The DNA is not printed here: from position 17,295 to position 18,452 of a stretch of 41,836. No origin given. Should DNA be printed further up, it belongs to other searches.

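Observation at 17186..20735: Low-GC operon: paired GGR-like flavoproteins (one diverged), a novel Cys-rich Fe-S protein and a ferredoxin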

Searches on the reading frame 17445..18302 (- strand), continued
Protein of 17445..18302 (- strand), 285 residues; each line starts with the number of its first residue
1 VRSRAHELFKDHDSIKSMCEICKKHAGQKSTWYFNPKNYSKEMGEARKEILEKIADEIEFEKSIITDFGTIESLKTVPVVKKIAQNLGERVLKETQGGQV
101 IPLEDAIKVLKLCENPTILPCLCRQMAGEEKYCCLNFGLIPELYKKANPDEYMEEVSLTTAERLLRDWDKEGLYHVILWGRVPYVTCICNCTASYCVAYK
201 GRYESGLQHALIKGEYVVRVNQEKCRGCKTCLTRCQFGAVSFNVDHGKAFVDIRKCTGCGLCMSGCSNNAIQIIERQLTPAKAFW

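Call 21: fold_search(model_id=the predicted structure, library=pdb)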
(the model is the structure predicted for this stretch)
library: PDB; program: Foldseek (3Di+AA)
matches with E <= 10: 202; with E <= 0.001: 6
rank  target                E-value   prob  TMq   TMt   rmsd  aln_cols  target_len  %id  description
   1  7q4w_B                4.7e-04  1.00  0.25  0.15  16.4       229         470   13  CryoEM structure of electron bifurcating Fe-Fe hydrogenase HydABC complex A. woodii in the oxidised state (released 2023-02-15)
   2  8rvy_A                5.7e-04  1.00  0.20  0.08   0.9        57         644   33  CryoEM structure of the Elp-Hdr complex of Methanothermobacter marburgensis state 1 (composite structure) (released 2025-05-14)
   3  5exd_E                6.0e-04  1.00  0.22  0.20  16.8       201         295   13  Crystal structure of oxalate oxidoreductase from Moorella thermoacetica bound with carboxy-di-oxido-methyl-TPP (COOM-T (released 2015-12-30)
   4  5exd_K                7.2e-04  1.00  0.23  0.22  16.7       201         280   13  Crystal structure of oxalate oxidoreductase from Moorella thermoacetica bound with carboxy-di-oxido-methyl-TPP (COOM-T (released 2015-12-30)
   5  8rvu_A                8.1e-04  1.00  0.21  0.09  22.7       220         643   14  CryoEM structure of the Elp-Hdr complex of Methanothermobacter marburgensis state 2 (composite structure) (released 2025-05-14)
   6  9mqx_B                9.1e-04  1.00  0.24  0.11   8.2        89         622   26  Electron-bifurcating Tungstopyranopterin-containing aldehyde oxidoreductase with NADH (released 2025-07-16)
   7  1h7w_B                1.1e-03  1.00  0.22  0.06  17.5       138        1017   18  Dihydropyrimidine dehydrogenase (DPD) from pig (released 2001-02-23)
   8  5exd_H                1.3e-03  1.00  0.21  0.20   3.9        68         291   22  Crystal structure of oxalate oxidoreductase from Moorella thermoacetica bound with carboxy-di-oxido-methyl-TPP (COOM-T (released 2015-12-30)
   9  7bkb_A                1.3e-03  1.00  0.21  0.09  16.6       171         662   16  Formate dehydrogenase - heterodisulfide reductase - formylmethanofuran dehydrogenase complex from Methanospirillum hun (released 2021-09-29)
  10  7q4v_B                1.4e-03  1.00  0.21  0.10   1.7        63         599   28  Electron bifurcating hydrogenase - HydABC from A. woodii (released 2023-02-22)
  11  1h7w_A                1.6e-03  1.00  0.22  0.06  17.5       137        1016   18  Dihydropyrimidine dehydrogenase (DPD) from pig (released 2001-02-23)
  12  5exd_B                1.7e-03  0.99  0.23  0.21  16.9       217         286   14  Crystal structure of oxalate oxidoreductase from Moorella thermoacetica bound with carboxy-di-oxido-methyl-TPP (COOM-T (released 2015-12-30)
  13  5odi_A                1.8e-03  1.00  0.22  0.10   5.0        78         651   28  Heterodisulfide reductase / [NiFe]-hydrogenase complex from Methanothermococcus thermolithotrophicus cocrystallized wi (released 2017-08-30)
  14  5c4i_B                1.8e-03  1.00  0.21  0.19  13.2       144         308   17  Structure of an Oxalate Oxidoreductase (released 2015-07-01)
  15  8f5w_D                1.9e-03  0.99  0.22  0.06  20.1       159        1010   19  Dihydropyrimidine Dehydrogenase (DPD) C671S Mutant Soaked with Dihydrothymine and NADPH Quasi-Anaerobically (released 2023-02-01)
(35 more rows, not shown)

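Call 36: find_encoding_contigs(protein=P0001, flank=8000, max_places=3)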
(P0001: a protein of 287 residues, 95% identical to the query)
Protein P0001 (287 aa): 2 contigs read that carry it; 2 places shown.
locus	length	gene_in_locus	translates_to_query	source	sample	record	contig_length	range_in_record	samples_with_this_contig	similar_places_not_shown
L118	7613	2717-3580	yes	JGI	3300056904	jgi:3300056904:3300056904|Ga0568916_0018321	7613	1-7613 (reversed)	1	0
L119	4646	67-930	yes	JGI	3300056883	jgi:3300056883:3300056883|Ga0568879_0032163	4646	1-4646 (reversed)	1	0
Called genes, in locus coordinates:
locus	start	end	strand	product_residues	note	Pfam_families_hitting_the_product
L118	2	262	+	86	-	?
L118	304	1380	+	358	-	PF01266:DAO (faint), PF01494:FAD_binding_3 (faint)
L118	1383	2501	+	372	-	PF00890:FAD_binding_2 (weak), PF01134:GIDA (faint), PF01266:DAO (weak), PF01494:FAD_binding_3, PF03486:HI0933_like (weak), PF05834:Lycopene_cycl (faint), PF12831:FAD_oxidored (weak), PF13450:NAD_binding_8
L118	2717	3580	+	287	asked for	PF00037:Fer4 (faint), PF13237:Fer4_10, PF14697:Fer4_21 (weak), PF13187:Fer4_9 (weak)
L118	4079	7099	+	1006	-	-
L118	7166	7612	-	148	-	?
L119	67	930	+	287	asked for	PF00037:Fer4 (faint), PF13237:Fer4_10, PF14697:Fer4_21 (weak), PF13187:Fer4_9 (weak)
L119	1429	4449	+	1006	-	-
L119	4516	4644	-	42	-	?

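Call 49: search_solved_structures(query=A1, max_evalue=1)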
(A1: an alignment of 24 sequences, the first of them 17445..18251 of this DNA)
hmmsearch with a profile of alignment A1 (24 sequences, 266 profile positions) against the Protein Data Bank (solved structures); distinct sequences matched with E-value up to 1: 192 (the best 60 are shown).
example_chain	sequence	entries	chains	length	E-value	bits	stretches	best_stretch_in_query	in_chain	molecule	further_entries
9sw6_H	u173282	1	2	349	1.3e-15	60.8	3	199-255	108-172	Tungsten formylmethanofuran dehydrogenase, subunit F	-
5t5i_F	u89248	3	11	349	4.8e-14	55.6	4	199-257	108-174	Tungsten formylmethanofuran dehydrogenase subunit fwdF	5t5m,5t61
9sw6_G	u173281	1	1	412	1.5e-13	54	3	205-258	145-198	Polyferredoxin protein MvhB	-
9eri_B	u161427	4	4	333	2.4e-13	53.3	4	199-256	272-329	Na(+)-translocating ferredoxin:NAD(+) oxidoreductase complex subunit B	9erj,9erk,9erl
5odc_A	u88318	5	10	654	2.5e-13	53.3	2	192-253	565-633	Heterodisulfide reductase, subunit A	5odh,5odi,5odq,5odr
8rvv_A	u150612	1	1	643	4.1e-13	52.5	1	192-254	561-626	H(2):CoB-CoM heterodisulfide,ferredoxin reductase subunit A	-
8rvu_a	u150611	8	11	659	4.5e-13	52.4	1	192-254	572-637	H(2):CoB-CoM heterodisulfide,ferredoxin reductase subunit A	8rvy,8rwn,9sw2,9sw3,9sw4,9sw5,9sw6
9sfi_A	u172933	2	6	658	9.1e-12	48.1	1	194-254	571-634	CoB--CoM heterodisulfide reductase iron-sulfur subunit A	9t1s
9sfi_T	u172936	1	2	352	4.7e-11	45.8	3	201-258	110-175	4Fe-4S ferredoxin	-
7bkb_K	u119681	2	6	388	8e-10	41.8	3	199-253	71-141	Formylmethanofuran dehydrogenase, subunit F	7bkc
9mqx_B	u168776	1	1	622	1.1e-08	38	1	183-255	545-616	NADH:ubiquinone oxidoreductase, NADH-binding (51 kD) subunit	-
7zc6_B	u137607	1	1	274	1.7e-08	37.4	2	206-255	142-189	RnfB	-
9r9v_A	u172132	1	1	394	4e-08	36.2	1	199-252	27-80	Periplasmic [Fe] hydrogenase large subunit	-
6sg2_AAA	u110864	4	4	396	4e-08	36.2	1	199-252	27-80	Periplasmic [Fe] hydrogenase large subunit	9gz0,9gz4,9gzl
8bj7_A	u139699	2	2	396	4e-08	36.2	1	199-252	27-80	Periplasmic [Fe] hydrogenase large subunit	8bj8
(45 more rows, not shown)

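Call 55: search_protein_representatives(alignment_id=A1)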
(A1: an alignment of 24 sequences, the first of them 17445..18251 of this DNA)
Query: 24 sequences, 266 profile positions. Proteins with E-value up to 0.001 (for the whole library): 14387; up to 1e-10: 1763; up to 1e-30: 138. The best 150 are listed.
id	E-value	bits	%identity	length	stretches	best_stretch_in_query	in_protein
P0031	9.1e-132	454.7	-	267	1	1-266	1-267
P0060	6.6e-74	265.0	-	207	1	31-191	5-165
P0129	1.0e-71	257.9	-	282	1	1-266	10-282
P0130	1.4e-68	247.6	-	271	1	1-266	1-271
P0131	1.0e-67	244.7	-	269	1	1-266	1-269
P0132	4.1e-66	239.5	-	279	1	1-266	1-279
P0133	1.9e-65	237.3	-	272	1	1-262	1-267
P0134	3.6e-65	236.4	-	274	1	1-266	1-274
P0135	8.7e-65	235.1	-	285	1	1-266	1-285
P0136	1.3e-64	234.5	-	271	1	1-259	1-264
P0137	9.0e-64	231.8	-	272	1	1-258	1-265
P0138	2.5e-62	227.1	-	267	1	1-266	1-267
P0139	2.5e-62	227.0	-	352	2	1-260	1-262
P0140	1.6e-61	224.4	-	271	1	1-266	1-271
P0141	3.7e-61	223.2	-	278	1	1-266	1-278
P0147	7.2e-59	215.7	-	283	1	1-266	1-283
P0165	1.3e-55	205.1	-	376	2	1-266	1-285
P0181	1.3e-52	195.2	-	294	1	1-266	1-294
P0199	1.2e-48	182.2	-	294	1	1-262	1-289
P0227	1.9e-42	161.9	-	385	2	7-258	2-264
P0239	4.4e-39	150.9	-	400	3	13-259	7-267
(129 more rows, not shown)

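Call 56: search_protein_families(library=pfam, proteins=[P0129, P0132, P0135, P0139, P0147, P0165, P0181, P0199, P0227, P0239], max_evalue=0.01)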
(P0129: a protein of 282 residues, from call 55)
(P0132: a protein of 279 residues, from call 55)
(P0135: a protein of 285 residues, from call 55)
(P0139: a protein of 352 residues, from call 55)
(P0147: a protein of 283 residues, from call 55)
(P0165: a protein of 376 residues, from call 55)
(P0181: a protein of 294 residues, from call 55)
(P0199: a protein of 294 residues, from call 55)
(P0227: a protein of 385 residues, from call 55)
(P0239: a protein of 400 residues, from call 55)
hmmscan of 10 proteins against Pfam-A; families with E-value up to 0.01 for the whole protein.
P0129 (282 aa): 8 families
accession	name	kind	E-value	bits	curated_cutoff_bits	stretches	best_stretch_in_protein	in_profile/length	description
PF00037.32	Fer4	-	3.6e-08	33.3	21.1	1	245-268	1-24/24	4Fe-4S binding domain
PF12838.12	Fer4_7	-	2.5e-05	25.1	27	1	214-266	1-52/52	4Fe-4S dicluster domain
PF13187.11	Fer4_9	-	3.5e-05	24.2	27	1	214-267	1-52/52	4Fe-4S dicluster domain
PF25160.1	LdpA_Fe-S-bd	-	0.00054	20.1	27.6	1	227-270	9-46/49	LdpA Fe-S cluster-binding domain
PF13237.11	Fer4_10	-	0.0011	19.2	25.5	1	211-262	5-52/53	4Fe-4S dicluster domain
PF12797.12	Fer4_2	-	0.0015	18.8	24.5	1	244-262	2-20/22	4Fe-4S binding domain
PF14697.11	Fer4_21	-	0.0032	18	35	0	247-274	3-30/59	4Fe-4S dicluster domain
PF12837.12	Fer4_6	-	0.0045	17.3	25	0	208-236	2-24/24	4Fe-4S binding domain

P0132 (279 aa): 11 families
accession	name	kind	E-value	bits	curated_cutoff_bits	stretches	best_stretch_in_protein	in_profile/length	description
PF00037.32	Fer4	-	7e-12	45.1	21.1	2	212-233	2-23/24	4Fe-4S binding domain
PF14697.11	Fer4_21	-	6.4e-09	36.3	35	2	211-265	1-58/59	4Fe-4S dicluster domain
PF12838.12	Fer4_7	-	6.8e-09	36.5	27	2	218-261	2-50/52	4Fe-4S dicluster domain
PF13187.11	Fer4_9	-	1.2e-08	35.3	27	1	218-263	2-51/52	4Fe-4S dicluster domain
PF13237.11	Fer4_10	-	2.4e-08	34.2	25.5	1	213-259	4-52/53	4Fe-4S dicluster domain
PF12797.12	Fer4_2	-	2.1e-07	30.9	24.5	2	212-228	4-20/22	4Fe-4S binding domain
PF12837.12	Fer4_6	-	1.7e-06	28.1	25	1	210-231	1-22/24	4Fe-4S binding domain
PF25160.1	LdpA_Fe-S-bd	-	3.9e-05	23.8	27.6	1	247-267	26-46/49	LdpA Fe-S cluster-binding domain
PF12800.12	Fer4_4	-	0.00017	22.1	24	0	215-230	1-16/17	4Fe-4S binding domain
PF13459.11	Fer4_15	-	0.002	19.2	22.4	0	244-262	3-20/66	4Fe-4S single cluster domain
PF13183.11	Fer4_8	-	0.0057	17.6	27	0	212-229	48-65/68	4Fe-4S dicluster domain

P0135 (285 aa): 8 families
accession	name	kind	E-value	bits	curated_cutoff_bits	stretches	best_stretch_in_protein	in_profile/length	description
PF13187.11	Fer4_9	-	1.3e-06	28.8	27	1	219-270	1-52/52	4Fe-4S dicluster domain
PF12838.12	Fer4_7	-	1.6e-06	28.9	27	1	219-269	1-52/52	4Fe-4S dicluster domain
PF13237.11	Fer4_10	-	2.5e-06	27.7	25.5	1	214-265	3-52/53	4Fe-4S dicluster domain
PF12797.12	Fer4_2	-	7.3e-06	26.1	24.5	1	247-266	2-21/22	4Fe-4S binding domain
PF12837.12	Fer4_6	-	1.1e-05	25.5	25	1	212-238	1-23/24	4Fe-4S binding domain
PF25160.1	LdpA_Fe-S-bd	-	8.6e-05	22.7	27.6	1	230-273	9-46/49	LdpA Fe-S cluster-binding domain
PF14697.11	Fer4_21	-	0.00019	22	35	1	213-271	1-58/59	4Fe-4S dicluster domain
PF00037.32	Fer4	-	0.00037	20.6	21.1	1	249-271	2-24/24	4Fe-4S binding domain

P0139 (352 aa): 13 families
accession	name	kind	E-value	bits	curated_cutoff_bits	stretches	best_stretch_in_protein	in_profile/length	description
PF12838.12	Fer4_7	-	1.1e-16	61.5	27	4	238-304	1-51/52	4Fe-4S dicluster domain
PF00037.32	Fer4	-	5.1e-16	58.2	21.1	3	202-224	2-24/24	4Fe-4S binding domain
PF12837.12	Fer4_6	-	1.8e-14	53.3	25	3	200-223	1-24/24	4Fe-4S binding domain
PF14697.11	Fer4_21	-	4.4e-14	52.8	35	2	201-255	1-58/59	4Fe-4S dicluster domain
PF13237.11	Fer4_10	-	3.2e-13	49.8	25.5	2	202-249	3-52/53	4Fe-4S dicluster domain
PF13187.11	Fer4_9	-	1.1e-12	48.2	27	2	293-347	4-52/52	4Fe-4S dicluster domain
PF25160.1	LdpA_Fe-S-bd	-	2.9e-10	40.2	27.6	2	327-349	23-45/49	LdpA Fe-S cluster-binding domain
PF13484.11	Fer4_16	-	1.9e-08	35.4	30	2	238-303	1-65/66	4Fe-4S double cluster binding domain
PF12797.12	Fer4_2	-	5.4e-08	32.7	24.5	3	325-343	3-21/22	4Fe-4S binding domain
PF13183.11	Fer4_8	-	6.3e-07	30.3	27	2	293-345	7-67/68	4Fe-4S dicluster domain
PF13534.11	Fer4_17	-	1.4e-05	26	22.2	1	238-304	1-59/61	4Fe-4S dicluster domain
PF12800.12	Fer4_4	-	2.9e-05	24.5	24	1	330-344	2-16/17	4Fe-4S binding domain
PF12798.12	Fer4_3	-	0.00061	20.9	27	1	332-346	1-15/15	4Fe-4S binding domain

P0147 (283 aa): 12 families
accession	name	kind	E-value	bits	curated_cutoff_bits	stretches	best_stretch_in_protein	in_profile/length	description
PF00037.32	Fer4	-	4.1e-12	45.8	21.1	2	213-235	2-24/24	4Fe-4S binding domain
PF12838.12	Fer4_7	-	2.8e-09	37.8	27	1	219-267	2-52/52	4Fe-4S dicluster domain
PF13187.11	Fer4_9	-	1.4e-07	31.9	27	1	219-268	2-52/52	4Fe-4S dicluster domain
PF14697.11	Fer4_21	-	2e-07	31.5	35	1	212-270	1-59/59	4Fe-4S dicluster domain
PF25160.1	LdpA_Fe-S-bd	-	1.2e-06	28.7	27.6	1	250-271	25-46/49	LdpA Fe-S cluster-binding domain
PF13237.11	Fer4_10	-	5.7e-06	26.6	25.5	1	214-264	4-53/53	4Fe-4S dicluster domain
PF12837.12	Fer4_6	-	3e-05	24.2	25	2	214-234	4-24/24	4Fe-4S binding domain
PF13484.11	Fer4_16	-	5.9e-05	24.2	30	0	252-273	1-21/66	4Fe-4S double cluster binding domain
PF12797.12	Fer4_2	-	0.0001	22.5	24.5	1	212-229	3-20/22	4Fe-4S binding domain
PF12800.12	Fer4_4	-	0.00029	21.4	24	1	252-266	3-17/17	4Fe-4S binding domain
PF13183.11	Fer4_8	-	0.00079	20.3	27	0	217-266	3-67/68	4Fe-4S dicluster domain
PF13534.11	Fer4_17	-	0.0023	18.9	22.2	0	219-266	2-59/61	4Fe-4S dicluster domain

P0165 (376 aa): 12 families
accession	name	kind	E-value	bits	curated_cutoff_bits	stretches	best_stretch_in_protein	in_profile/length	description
PF12838.12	Fer4_7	-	8.4e-17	61.8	27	3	254-324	1-51/52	4Fe-4S dicluster domain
PF00037.32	Fer4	-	1.6e-14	53.5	21.1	2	249-271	2-24/24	4Fe-4S binding domain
PF14697.11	Fer4_21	-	2.3e-14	53.7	35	2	217-271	1-58/59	4Fe-4S dicluster domain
PF13237.11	Fer4_10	-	1.3e-12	47.9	25.5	2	220-266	5-53/53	4Fe-4S dicluster domain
PF13187.11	Fer4_9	-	1.9e-12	47.4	27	2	313-372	4-52/52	4Fe-4S dicluster domain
PF12837.12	Fer4_6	-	7.3e-12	45.1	25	2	248-270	2-24/24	4Fe-4S binding domain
PF12797.12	Fer4_2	-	2.6e-10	40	24.5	2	250-266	5-21/22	4Fe-4S binding domain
PF13484.11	Fer4_16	-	7.5e-08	33.5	30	1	254-322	1-64/66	4Fe-4S double cluster binding domain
PF13534.11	Fer4_17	-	4e-06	27.7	22.2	1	313-370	4-59/61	4Fe-4S dicluster domain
PF13183.11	Fer4_8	-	8.9e-06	26.6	27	1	313-370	7-67/68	4Fe-4S dicluster domain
PF12800.12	Fer4_4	-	2.1e-05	24.9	24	0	253-268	2-17/17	4Fe-4S binding domain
PF25160.1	LdpA_Fe-S-bd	-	2.4e-05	24.5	27.6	1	247-271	20-44/49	LdpA Fe-S cluster-binding domain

P0181 (294 aa): 8 families
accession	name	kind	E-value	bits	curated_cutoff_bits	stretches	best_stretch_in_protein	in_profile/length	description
PF00037.32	Fer4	-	2.2e-07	30.8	21.1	1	258-280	2-24/24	4Fe-4S binding domain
PF13237.11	Fer4_10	-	5.3e-07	29.9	25.5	1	225-275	4-53/53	4Fe-4S dicluster domain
PF13187.11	Fer4_9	-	1.3e-06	28.7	27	1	229-279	1-52/52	4Fe-4S dicluster domain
PF14697.11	Fer4_21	-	1.6e-06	28.6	35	1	225-281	3-59/59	4Fe-4S dicluster domain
PF12838.12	Fer4_7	-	2.9e-06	28.1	27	1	229-278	1-52/52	4Fe-4S dicluster domain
PF25160.1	LdpA_Fe-S-bd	-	0.0001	22.5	27.6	1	239-281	9-45/49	LdpA Fe-S cluster-binding domain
PF12797.12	Fer4_2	-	0.00012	22.3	24.5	0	256-275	2-21/22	4Fe-4S binding domain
PF12837.12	Fer4_6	-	0.002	18.5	25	1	224-248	3-24/24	4Fe-4S binding domain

P0199 (294 aa): 5 families
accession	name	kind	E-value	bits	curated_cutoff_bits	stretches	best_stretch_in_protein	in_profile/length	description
PF14697.11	Fer4_21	-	3.5e-05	24.3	35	1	227-279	1-57/59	4Fe-4S dicluster domain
PF12838.12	Fer4_7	-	5.7e-05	23.9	27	1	234-276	2-50/52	4Fe-4S dicluster domain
PF00037.32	Fer4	-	7.3e-05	22.9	21.1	1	228-249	2-23/24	4Fe-4S binding domain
PF25160.1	LdpA_Fe-S-bd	-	0.00033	20.8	27.6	0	259-280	23-44/49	LdpA Fe-S cluster-binding domain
PF13187.11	Fer4_9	-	0.0016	18.9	27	1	234-279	2-52/52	4Fe-4S dicluster domain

P0227 (385 aa): 17 families
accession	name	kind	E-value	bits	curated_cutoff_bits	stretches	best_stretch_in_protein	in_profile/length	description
PF12838.12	Fer4_7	-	1.1e-19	71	27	4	211-256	1-51/52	4Fe-4S dicluster domain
PF00037.32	Fer4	-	4.7e-16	58.3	21.1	3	207-227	3-23/24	4Fe-4S binding domain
PF13187.11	Fer4_9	-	5.3e-16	58.8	27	2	211-258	1-52/52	4Fe-4S dicluster domain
PF12837.12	Fer4_6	-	4.2e-15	55.3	25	2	204-226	1-23/24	4Fe-4S binding domain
PF13237.11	Fer4_10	-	8.8e-15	54.8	25.5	2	207-253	4-52/53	4Fe-4S dicluster domain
PF12797.12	Fer4_2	-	6.3e-14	51.3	24.5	2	206-224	4-22/22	4Fe-4S binding domain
PF14697.11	Fer4_21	-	1.7e-13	50.9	35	3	205-259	1-58/59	4Fe-4S dicluster domain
PF13484.11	Fer4_16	-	1.1e-10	42.5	30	2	350-370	2-21/66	4Fe-4S double cluster binding domain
PF25160.1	LdpA_Fe-S-bd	-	1.7e-10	41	27.6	2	205-228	21-44/49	LdpA Fe-S cluster-binding domain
PF13183.11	Fer4_8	-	5.6e-08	33.6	27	0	177-225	12-67/68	4Fe-4S dicluster domain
PF12798.12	Fer4_3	-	1.3e-07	32.3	27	0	212-226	1-15/15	4Fe-4S binding domain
PF13459.11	Fer4_15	-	3.9e-06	27.9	22.4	0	236-266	1-30/66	4Fe-4S single cluster domain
PF12800.12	Fer4_4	-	0.00013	22.4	24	0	210-225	2-17/17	4Fe-4S binding domain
PF17179.9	Fer4_22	-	0.00021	22.5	27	0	197-224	65-93/95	4Fe-4S dicluster domain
PF13370.11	Fer4_13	-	0.0022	19.1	24.5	0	207-223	1-17/58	4Fe-4S single cluster domain of Ferredoxin I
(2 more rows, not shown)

P0239 (400 aa): 11 families
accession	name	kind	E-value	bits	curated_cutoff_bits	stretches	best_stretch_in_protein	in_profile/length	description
PF12838.12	Fer4_7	-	3e-10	40.8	27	1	244-309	1-51/52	4Fe-4S dicluster domain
PF13187.11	Fer4_9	-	1e-07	32.3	27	1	216-258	2-50/52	4Fe-4S dicluster domain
PF12837.12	Fer4_6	-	7.1e-07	29.3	25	1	286-310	2-23/24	4Fe-4S binding domain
PF12797.12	Fer4_2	-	7e-06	26.1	24.5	1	240-256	5-21/22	4Fe-4S binding domain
PF00037.32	Fer4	-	5.3e-05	23.3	21.1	1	239-256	2-19/24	4Fe-4S binding domain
PF13237.11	Fer4_10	-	0.00013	22.2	25.5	1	212-255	5-52/53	4Fe-4S dicluster domain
PF14697.11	Fer4_21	-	0.0012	19.4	35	1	214-256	6-52/59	4Fe-4S dicluster domain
PF13183.11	Fer4_8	-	0.0031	18.4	27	1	243-309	3-67/68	4Fe-4S dicluster domain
PF12800.12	Fer4_4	-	0.0061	17.3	24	1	243-256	2-15/17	4Fe-4S binding domain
PF25160.1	LdpA_Fe-S-bd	-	0.0071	16.5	27.6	0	222-263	9-46/49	LdpA Fe-S cluster-binding domain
PF13484.11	Fer4_16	-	0.0075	17.5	30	0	244-307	1-64/66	4Fe-4S double cluster binding domain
